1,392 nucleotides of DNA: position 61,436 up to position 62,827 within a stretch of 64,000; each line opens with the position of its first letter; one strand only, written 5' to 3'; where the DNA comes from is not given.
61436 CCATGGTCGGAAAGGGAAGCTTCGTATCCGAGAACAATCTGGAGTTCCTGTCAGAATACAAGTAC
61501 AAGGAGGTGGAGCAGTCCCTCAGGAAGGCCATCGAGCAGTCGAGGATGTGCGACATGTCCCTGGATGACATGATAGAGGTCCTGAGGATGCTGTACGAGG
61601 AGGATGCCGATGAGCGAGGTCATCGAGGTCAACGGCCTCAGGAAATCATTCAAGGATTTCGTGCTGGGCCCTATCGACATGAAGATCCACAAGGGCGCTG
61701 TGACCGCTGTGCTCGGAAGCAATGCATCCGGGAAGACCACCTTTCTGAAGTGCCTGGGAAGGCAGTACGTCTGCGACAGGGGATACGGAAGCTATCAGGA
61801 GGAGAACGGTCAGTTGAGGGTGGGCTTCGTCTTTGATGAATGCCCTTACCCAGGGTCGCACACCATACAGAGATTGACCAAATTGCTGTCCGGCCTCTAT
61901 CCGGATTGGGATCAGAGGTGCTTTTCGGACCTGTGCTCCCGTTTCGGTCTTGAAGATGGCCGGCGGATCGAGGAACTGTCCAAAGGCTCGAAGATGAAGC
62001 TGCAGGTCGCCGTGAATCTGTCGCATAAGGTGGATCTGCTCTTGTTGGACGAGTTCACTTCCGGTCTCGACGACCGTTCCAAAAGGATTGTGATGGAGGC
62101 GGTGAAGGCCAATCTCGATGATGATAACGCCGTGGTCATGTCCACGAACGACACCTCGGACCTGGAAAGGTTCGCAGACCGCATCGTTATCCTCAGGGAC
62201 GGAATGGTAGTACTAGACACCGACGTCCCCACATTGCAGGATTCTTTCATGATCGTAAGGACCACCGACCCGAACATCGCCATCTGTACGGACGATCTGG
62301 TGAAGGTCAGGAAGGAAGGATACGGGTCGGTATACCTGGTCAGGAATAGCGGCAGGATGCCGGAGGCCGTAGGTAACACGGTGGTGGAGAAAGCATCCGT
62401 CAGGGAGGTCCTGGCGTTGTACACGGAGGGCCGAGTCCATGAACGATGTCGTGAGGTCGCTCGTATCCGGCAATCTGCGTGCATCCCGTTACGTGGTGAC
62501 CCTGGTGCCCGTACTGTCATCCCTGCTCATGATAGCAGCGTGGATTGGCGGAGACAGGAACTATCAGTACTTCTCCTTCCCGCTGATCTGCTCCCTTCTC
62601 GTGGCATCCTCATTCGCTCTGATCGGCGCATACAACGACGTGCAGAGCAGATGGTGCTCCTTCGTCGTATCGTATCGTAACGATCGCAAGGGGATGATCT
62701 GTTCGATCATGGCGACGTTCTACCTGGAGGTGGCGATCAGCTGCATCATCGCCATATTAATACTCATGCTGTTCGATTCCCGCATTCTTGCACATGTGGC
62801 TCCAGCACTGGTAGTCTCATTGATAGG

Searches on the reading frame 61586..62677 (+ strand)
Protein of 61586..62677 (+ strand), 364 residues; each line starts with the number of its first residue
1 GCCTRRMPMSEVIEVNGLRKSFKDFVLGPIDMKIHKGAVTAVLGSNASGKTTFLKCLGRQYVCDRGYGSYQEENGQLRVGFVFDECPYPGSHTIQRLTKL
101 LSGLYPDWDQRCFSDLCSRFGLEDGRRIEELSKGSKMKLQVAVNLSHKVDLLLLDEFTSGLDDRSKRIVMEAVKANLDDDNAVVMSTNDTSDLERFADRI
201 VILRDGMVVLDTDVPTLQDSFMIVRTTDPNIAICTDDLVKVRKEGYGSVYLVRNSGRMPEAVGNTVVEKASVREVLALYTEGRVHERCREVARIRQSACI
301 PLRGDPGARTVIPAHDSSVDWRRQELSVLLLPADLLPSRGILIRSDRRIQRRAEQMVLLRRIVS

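Call 31: search_protein_families(library=pfam, proteins=[window:61586-62677:+], max_evalue=0.0001)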
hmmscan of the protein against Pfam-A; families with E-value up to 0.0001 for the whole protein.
window:61586-62677:+ (364 aa): 3 families
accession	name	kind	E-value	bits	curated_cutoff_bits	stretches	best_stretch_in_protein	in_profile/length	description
PF00005.33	ABC_tran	-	1.2e-14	55.6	25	1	29-158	3-136/137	ABC transporter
PF13304.12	AAA_21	-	7.1e-08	33.3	27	0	39-58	1-20/304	AAA domain, putative AbiEii toxin, Type IV TA system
PF02463.25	SMC_N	-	3e-05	24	40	0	131-189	137-199/220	RecF/RecN/SMC N terminal domain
